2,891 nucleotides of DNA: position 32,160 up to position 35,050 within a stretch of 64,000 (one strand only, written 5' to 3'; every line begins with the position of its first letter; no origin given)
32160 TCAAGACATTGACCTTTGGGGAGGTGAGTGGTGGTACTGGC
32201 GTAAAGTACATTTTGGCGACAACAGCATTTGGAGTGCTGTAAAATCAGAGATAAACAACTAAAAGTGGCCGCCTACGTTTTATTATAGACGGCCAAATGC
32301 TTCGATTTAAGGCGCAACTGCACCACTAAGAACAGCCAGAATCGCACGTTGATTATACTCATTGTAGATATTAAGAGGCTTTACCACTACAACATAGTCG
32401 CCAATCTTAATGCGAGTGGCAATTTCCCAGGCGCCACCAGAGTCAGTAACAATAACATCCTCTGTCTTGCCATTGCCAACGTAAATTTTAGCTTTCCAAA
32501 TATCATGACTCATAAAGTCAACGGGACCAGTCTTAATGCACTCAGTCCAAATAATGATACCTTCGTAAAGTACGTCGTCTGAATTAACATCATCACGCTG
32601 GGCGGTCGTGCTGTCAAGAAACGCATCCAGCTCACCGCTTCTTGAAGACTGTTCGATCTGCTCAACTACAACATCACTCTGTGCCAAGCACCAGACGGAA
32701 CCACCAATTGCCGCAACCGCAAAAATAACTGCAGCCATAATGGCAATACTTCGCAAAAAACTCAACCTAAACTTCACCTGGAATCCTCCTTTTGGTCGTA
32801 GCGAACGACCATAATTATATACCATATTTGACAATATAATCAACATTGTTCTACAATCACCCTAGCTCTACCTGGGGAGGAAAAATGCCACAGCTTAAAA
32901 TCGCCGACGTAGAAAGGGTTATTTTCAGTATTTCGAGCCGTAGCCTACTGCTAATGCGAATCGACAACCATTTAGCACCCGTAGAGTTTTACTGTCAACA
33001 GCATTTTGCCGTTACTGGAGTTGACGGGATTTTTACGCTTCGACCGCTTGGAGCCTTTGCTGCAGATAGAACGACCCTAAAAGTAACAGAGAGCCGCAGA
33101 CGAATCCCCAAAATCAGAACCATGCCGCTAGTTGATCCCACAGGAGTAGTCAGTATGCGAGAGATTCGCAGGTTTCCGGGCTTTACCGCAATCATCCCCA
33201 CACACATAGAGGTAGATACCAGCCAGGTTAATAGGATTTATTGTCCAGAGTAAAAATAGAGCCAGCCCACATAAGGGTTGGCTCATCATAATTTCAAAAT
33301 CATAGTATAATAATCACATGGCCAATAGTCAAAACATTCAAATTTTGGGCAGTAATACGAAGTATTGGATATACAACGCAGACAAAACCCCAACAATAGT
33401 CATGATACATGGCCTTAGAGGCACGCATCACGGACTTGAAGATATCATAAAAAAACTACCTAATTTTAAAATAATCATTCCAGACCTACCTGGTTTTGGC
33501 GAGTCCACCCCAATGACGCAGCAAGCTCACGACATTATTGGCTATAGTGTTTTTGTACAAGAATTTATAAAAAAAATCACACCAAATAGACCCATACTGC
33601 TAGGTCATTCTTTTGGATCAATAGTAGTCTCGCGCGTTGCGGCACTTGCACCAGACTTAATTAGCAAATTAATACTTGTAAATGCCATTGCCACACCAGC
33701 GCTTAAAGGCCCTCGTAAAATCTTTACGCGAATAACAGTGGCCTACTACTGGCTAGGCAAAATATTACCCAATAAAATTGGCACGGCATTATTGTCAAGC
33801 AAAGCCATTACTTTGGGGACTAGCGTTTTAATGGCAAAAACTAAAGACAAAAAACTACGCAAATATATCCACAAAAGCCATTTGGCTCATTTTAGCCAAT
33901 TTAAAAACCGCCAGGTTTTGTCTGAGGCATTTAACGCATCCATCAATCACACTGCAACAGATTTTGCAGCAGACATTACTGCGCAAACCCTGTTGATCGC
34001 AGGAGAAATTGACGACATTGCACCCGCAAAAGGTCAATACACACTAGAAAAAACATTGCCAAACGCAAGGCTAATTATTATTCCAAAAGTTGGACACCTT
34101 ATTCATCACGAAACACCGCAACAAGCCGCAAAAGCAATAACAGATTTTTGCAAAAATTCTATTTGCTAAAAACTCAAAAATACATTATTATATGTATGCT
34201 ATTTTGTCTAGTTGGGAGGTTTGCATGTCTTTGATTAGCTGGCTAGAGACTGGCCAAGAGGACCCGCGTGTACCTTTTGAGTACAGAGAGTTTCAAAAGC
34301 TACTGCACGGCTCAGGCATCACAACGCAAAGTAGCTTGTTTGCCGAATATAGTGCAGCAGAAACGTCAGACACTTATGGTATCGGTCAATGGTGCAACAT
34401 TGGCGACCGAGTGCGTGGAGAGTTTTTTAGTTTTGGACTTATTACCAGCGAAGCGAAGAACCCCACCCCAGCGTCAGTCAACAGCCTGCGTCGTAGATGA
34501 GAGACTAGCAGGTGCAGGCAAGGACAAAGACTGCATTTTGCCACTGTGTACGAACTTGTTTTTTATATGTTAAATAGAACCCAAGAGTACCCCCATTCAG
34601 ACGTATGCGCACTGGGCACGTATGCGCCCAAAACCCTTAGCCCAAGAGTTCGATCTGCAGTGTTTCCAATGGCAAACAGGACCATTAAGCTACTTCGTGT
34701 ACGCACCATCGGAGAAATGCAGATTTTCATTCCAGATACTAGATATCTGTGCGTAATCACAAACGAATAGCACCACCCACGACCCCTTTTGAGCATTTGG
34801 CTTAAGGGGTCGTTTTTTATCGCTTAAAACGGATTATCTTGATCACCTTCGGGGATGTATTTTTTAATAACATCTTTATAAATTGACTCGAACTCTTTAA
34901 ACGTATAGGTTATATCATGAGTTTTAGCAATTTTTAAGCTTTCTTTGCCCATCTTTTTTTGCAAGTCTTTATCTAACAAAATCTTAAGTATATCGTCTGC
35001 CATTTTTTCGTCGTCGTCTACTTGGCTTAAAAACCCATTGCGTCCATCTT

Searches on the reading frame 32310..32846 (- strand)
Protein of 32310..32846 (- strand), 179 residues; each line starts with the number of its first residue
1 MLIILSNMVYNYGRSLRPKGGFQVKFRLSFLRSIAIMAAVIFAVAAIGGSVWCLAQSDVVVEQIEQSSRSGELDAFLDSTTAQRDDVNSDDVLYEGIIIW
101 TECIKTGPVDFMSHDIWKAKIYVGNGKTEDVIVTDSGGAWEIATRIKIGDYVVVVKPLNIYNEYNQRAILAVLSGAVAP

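Call 69: search_protein_families(library=pfam, proteins=[window:32310-32846:-], max_evalue=0.1)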
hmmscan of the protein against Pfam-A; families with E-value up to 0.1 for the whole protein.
window:32310-32846:- (179 aa): 1 family
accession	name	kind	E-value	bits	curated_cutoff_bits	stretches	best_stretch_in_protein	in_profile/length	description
PF04335.19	VirB8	-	0.078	13.2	23.2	0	31-79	20-67/213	VirB8 protein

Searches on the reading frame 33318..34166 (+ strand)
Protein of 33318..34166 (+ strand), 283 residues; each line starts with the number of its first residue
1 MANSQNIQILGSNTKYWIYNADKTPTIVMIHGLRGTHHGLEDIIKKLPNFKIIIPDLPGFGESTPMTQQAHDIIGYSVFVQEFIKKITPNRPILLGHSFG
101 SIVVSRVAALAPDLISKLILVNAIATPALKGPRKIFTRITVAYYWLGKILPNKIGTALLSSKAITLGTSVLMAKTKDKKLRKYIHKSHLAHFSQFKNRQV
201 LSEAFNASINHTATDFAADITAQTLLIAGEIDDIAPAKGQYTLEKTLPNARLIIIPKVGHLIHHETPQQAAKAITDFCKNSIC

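Call 9: search_protein_families(library=pfam, proteins=[window:33318-34166:+], max_evalue=1)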
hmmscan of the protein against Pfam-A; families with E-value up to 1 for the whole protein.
window:33318-34166:+ (283 aa): 13 families
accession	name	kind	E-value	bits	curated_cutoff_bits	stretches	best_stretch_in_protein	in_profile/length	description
PF00561.26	Abhydrolase_1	-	7.9e-26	91.6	25.8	1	25-265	1-243/245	alpha/beta hydrolase fold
PF12697.13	Abhydrolase_6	-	2e-16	61.8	26.3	1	27-272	1-216/217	Alpha/beta hydrolase family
PF12146.15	Hydrolase_4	-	9.8e-16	58.2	27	1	25-266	5-238/239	Serine aminopeptidase, S33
PF06342.18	DUF1057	-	7.5e-05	22.4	21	1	21-163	32-173/297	Alpha/beta hydrolase of unknown function (DUF1057)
PF08386.16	Abhydrolase_4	-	0.00037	21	21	1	221-277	34-90/103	TAP-like protein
PF03096.20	Ndr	-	0.00039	19.7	23.3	1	89-279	98-277/283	Ndr family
PF02230.22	Abhydrolase_2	-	0.0036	17.6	23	1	23-56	13-49/217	Phospholipase/Carboxylesterase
PF05057.20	DUF676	-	0.0055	16.7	20.3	1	26-212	7-210/217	Putative serine esterase (DUF676)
PF07819.20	PGAP1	-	0.063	13.5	24.3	1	88-148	89-149/233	PGAP1-like alpha/beta domain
PF10230.15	LIDHydrolase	-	0.065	13.4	27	1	79-252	71-250/262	Lipid-droplet associated hydrolase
PF06259.18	Abhydrolase_8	-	0.076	13.1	20.5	1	79-121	97-140/178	Alpha/beta hydrolase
PF12695.13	Abhydrolase_5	-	0.15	12.2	27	0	89-122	54-88/164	Alpha/beta hydrolase family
PF06821.19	Ser_hydrolase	-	0.16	12.3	22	1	90-127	55-94/172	Serine hydrolase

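Call 16: find_related_loci(query=window:33318-34166:+, collection=genome_contigs, flank=6000)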
Query window:33318-34166:+ (283 aa) in genome_contigs; peptide patterns used: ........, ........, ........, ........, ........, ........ (x = any residue, [..] = any of these).
89 stretches matched a pattern; 7 encode a relative of the query (tblastn E <= 1e-3); 7 distinct loci.
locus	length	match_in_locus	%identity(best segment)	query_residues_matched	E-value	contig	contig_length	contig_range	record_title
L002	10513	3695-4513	64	6-278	1e-118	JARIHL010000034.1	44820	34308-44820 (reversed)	MAG: Candidatus Saccharibacteria bacterium isolate CullarsAll.DT.39 k141_238976, whole genome shotgun sequence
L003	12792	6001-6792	50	16-279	1e-84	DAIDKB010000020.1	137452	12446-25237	MAG TPA_asm: bacterium isolate clean398 k141_872163, whole genome shotgun sequence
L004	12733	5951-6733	48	17-277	8e-80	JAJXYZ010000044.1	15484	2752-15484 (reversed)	MAG: bacterium isolate BP7.bin25 NODE_5861_length_15484_cov_2.018102, whole genome shotgun sequence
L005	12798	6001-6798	47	18-281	1e-76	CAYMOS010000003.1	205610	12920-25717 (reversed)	MAG TPA_asm: uncultured Candidatus Saccharibacteria bacterium isolate SRP199154_co1_50 genome assembly, contig: NODE_15_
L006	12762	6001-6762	50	23-277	2e-76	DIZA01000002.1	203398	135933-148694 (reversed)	MAG TPA_asm: Candidatus Saccharibacteria bacterium UBA6040 UBA6040_contig_776, whole genome shotgun sequence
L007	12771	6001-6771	48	23-280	3e-76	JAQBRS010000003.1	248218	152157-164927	MAG: Candidatus Saccharibacteria bacterium isolate RYN_407 scaffold_2989618, whole genome shotgun sequence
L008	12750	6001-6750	48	25-274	1e-72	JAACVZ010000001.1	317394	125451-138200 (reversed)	MAG: Candidatus Saccharibacteria bacterium isolate CG_2015-01t_48_29 CG_2015-01t_curated_scaffold_4, whole genome shotgu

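Call 22: find_homologous_proteins(query=window:33318-34166:+, max_evalue=1e-40)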
Query window:33318-34166:+ (283 aa): 3718 proteins with E <= 1e-40 among 6290 candidates; the best 120 are listed.
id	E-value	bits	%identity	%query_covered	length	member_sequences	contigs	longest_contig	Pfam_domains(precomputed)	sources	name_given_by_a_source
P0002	1.0e-183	627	100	100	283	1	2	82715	PF12697.14,PF00561.27,PF12146.16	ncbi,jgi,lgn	ncbi:MAG: alpha/beta hydrolase [Candidatus Woesebacteria bacterium]|jgi:pimeloyl-ACP methyl ester ca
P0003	3.4e-147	507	81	99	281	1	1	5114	PF12697.14,PF00561.27,PF12146.16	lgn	-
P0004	6.6e-130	450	71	99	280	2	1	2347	PF12697.14,PF00561.27,PF12146.16,PF08386.17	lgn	-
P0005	1.9e-114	399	64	98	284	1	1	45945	PF12697.14,PF00561.27,PF12146.16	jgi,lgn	jgi:pimeloyl-ACP methyl ester carboxylesterase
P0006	2.3e-111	389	64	98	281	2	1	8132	PF12697.14,PF00561.27,PF12146.16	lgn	-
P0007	4.3e-111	388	64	96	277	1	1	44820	PF12697.14,PF00561.27,PF12146.16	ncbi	-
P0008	4.5e-108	379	63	97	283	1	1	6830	PF12697.14,PF06342.19,PF00561.27,PF12146.16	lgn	-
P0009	1.7e-107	377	61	98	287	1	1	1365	PF12697.14,PF03096.21,PF06342.19,PF00561.27,PF06821.20,PF12146.16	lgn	-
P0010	2.2e-107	376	60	98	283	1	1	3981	PF12697.14,PF06342.19,PF00561.27,PF12146.16,PF08386.17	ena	-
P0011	2.1e-106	373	59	98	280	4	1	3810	PF12697.14,PF03096.21,PF06342.19,PF12695.14,PF00561.27,PF12146.16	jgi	jgi:pimeloyl-ACP methyl ester carboxylesterase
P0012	2.5e-106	373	61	98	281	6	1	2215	PF12697.14,PF00561.27,PF12146.16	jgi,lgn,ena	-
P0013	2.8e-106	373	62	98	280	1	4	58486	PF12697.14,PF03096.21,PF00561.27,PF12146.16,PF08386.17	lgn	-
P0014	5.1e-105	369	62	98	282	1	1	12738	PF12697.14,PF00561.27,PF12146.16,PF08386.17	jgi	jgi:pimeloyl-ACP methyl ester carboxylesterase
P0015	3.5e-104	366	61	96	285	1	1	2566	PF12697.14,PF00561.27,PF12146.16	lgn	-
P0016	4.6e-103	362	60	96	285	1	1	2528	PF12697.14,PF00561.27,PF12146.16,PF08386.17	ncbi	-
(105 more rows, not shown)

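Call 24: find_encoding_contigs(protein=P0003, flank=5000, max_places=4)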
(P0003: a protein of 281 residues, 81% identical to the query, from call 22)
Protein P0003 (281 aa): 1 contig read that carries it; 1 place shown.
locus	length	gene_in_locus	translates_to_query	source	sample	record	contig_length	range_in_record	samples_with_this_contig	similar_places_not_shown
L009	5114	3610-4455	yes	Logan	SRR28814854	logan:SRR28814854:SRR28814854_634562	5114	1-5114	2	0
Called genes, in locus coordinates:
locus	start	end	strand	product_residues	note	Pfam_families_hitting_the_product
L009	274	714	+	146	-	PF00011:HSP20, PF17886:ArsA_HSP20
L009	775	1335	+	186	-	PF00565:SNase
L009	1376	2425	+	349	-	PF02836:Glyco_hydro_2_C (weak), PF02449:Glyco_hydro_42 (weak)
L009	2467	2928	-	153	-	-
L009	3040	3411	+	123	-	-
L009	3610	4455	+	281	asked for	PF00561:Abhydrolase_1, PF12146:Hydrolase_4, PF12697:Abhydrolase_6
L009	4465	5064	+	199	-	-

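Call 25: find_encoding_contigs(protein=P0004, flank=5000, max_places=4)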
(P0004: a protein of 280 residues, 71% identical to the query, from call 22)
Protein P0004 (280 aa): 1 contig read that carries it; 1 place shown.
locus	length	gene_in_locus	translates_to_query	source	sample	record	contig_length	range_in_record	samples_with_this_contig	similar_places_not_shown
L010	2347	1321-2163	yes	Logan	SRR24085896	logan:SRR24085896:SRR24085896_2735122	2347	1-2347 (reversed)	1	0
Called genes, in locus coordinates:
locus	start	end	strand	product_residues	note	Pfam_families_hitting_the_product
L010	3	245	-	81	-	?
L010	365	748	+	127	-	-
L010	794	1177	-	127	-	PF00719:Pyrophosphatase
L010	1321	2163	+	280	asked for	PF00561:Abhydrolase_1, PF12146:Hydrolase_4, PF12697:Abhydrolase_6, PF08386:Abhydrolase_4 (faint)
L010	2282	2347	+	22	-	?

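Call 51: find_encoding_contigs(protein=P0005, flank=4000, max_places=2)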
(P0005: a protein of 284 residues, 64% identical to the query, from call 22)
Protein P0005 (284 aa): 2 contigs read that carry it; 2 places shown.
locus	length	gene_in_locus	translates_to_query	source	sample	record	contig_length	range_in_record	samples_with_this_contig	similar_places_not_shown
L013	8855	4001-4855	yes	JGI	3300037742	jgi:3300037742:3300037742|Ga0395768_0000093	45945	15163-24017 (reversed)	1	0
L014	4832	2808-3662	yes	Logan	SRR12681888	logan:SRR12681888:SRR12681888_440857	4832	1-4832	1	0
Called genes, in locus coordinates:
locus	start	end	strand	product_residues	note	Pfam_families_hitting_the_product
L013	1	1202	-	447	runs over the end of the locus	PF01794:Ferric_reduct, PF08022:FAD_binding_8, PF00175:NAD_binding_1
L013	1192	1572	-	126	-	PF13473:Cupredoxin_1, PF00127:Copper-bind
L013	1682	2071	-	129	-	-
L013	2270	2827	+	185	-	PF00565:SNase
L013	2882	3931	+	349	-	PF02449:Glyco_hydro_42 (faint), PF02836:Glyco_hydro_2_C (weak)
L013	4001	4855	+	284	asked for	PF00561:Abhydrolase_1, PF12146:Hydrolase_4, PF12697:Abhydrolase_6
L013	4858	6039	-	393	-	PF13477:Glyco_trans_4_2 (weak), PF20706:GT4-conflict (faint), PF13439:Glyco_transf_4, PF13579:Glyco_trans_4_4, PF00534:Glycos_transf_1, PF13692:Glyco_trans_1_4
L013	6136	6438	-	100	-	-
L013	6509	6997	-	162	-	PF10901:DUF2690 (weak)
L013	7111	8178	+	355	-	PF13439:Glyco_transf_4 (weak), PF20706:GT4-conflict (weak), PF00534:Glycos_transf_1, PF13692:Glyco_trans_1_4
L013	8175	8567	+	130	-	-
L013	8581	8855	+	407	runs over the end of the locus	PF00155:Aminotran_1_2, PF12897:Asp_aminotransf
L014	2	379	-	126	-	PF13473:Cupredoxin_1, PF00127:Copper-bind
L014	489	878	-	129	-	-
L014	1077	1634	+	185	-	PF00565:SNase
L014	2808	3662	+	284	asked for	PF00561:Abhydrolase_1, PF12146:Hydrolase_4, PF12697:Abhydrolase_6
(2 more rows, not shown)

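Call 52: find_encoding_contigs(protein=P0006, flank=4000, max_places=2)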
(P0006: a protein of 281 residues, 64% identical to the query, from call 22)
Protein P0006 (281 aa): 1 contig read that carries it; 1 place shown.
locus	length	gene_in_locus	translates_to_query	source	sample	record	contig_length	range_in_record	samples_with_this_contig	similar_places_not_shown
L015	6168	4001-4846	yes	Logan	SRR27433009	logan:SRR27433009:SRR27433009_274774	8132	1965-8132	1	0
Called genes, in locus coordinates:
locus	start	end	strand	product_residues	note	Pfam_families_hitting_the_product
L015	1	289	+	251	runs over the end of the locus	-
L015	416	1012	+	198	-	PF02572:CobA_CobO_BtuR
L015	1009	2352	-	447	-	PF01794:Ferric_reduct, PF08022:FAD_binding_8, PF00175:NAD_binding_1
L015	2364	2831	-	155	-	PF13473:Cupredoxin_1, PF00127:Copper-bind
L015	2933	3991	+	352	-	PF02449:Glyco_hydro_42 (weak), PF02836:Glyco_hydro_2_C (weak)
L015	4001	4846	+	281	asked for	PF00561:Abhydrolase_1, PF12146:Hydrolase_4, PF12697:Abhydrolase_6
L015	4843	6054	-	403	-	PF20706:GT4-conflict (faint), PF13439:Glyco_transf_4, PF13477:Glyco_trans_4_2, PF13579:Glyco_trans_4_4, PF00534:Glycos_transf_1, PF13692:Glyco_trans_1_4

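Call 53: find_encoding_contigs(protein=P0008, flank=4000, max_places=2)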
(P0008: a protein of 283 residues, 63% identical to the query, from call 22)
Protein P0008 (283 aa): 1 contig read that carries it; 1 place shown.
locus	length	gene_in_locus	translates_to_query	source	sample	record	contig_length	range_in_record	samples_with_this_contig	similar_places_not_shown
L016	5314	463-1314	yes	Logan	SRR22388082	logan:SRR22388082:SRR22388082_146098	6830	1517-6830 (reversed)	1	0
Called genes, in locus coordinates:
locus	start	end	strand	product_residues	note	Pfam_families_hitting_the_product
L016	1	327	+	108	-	?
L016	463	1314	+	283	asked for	PF06342:DUF1057 (faint), PF12146:Hydrolase_4, PF00561:Abhydrolase_1, PF12697:Abhydrolase_6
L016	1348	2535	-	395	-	PF13477:Glyco_trans_4_2 (weak), PF13439:Glyco_transf_4, PF13579:Glyco_trans_4_4, PF20706:GT4-conflict (weak), PF00534:Glycos_transf_1, PF13692:Glyco_trans_1_4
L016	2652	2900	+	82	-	-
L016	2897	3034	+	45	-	-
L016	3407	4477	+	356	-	PF13439:Glyco_transf_4, PF00534:Glycos_transf_1, PF13692:Glyco_trans_1_4, PF20706:GT4-conflict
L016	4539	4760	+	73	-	-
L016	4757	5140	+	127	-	PF02661:Fic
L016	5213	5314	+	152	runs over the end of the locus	PF01668:SmpB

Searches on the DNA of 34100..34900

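Call 4: search_rna_families(source=window, start=34100, end=34900, threshold=evalue, max_evalue=10, show_alignments=3)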
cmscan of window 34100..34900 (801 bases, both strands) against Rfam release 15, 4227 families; matches with E-value up to 10: 3.
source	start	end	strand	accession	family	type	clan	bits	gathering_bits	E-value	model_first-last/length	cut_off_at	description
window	34854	34874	-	RF03494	mir-4680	Gene; miRNA;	-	16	78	8.8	23-46/69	no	mir-4680 microRNA precursor family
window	34785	34898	-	RF01964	RMST_3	Gene; lncRNA;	-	14.8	55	5.6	1-109/109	no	Rhabdomyosarcoma 2 associated transcript conserved region 3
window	34246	34273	+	RF02087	Yar_3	Gene; lncRNA;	-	12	50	2.5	1-67/67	no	Yellow-achaete intergenic RNA conserved region 3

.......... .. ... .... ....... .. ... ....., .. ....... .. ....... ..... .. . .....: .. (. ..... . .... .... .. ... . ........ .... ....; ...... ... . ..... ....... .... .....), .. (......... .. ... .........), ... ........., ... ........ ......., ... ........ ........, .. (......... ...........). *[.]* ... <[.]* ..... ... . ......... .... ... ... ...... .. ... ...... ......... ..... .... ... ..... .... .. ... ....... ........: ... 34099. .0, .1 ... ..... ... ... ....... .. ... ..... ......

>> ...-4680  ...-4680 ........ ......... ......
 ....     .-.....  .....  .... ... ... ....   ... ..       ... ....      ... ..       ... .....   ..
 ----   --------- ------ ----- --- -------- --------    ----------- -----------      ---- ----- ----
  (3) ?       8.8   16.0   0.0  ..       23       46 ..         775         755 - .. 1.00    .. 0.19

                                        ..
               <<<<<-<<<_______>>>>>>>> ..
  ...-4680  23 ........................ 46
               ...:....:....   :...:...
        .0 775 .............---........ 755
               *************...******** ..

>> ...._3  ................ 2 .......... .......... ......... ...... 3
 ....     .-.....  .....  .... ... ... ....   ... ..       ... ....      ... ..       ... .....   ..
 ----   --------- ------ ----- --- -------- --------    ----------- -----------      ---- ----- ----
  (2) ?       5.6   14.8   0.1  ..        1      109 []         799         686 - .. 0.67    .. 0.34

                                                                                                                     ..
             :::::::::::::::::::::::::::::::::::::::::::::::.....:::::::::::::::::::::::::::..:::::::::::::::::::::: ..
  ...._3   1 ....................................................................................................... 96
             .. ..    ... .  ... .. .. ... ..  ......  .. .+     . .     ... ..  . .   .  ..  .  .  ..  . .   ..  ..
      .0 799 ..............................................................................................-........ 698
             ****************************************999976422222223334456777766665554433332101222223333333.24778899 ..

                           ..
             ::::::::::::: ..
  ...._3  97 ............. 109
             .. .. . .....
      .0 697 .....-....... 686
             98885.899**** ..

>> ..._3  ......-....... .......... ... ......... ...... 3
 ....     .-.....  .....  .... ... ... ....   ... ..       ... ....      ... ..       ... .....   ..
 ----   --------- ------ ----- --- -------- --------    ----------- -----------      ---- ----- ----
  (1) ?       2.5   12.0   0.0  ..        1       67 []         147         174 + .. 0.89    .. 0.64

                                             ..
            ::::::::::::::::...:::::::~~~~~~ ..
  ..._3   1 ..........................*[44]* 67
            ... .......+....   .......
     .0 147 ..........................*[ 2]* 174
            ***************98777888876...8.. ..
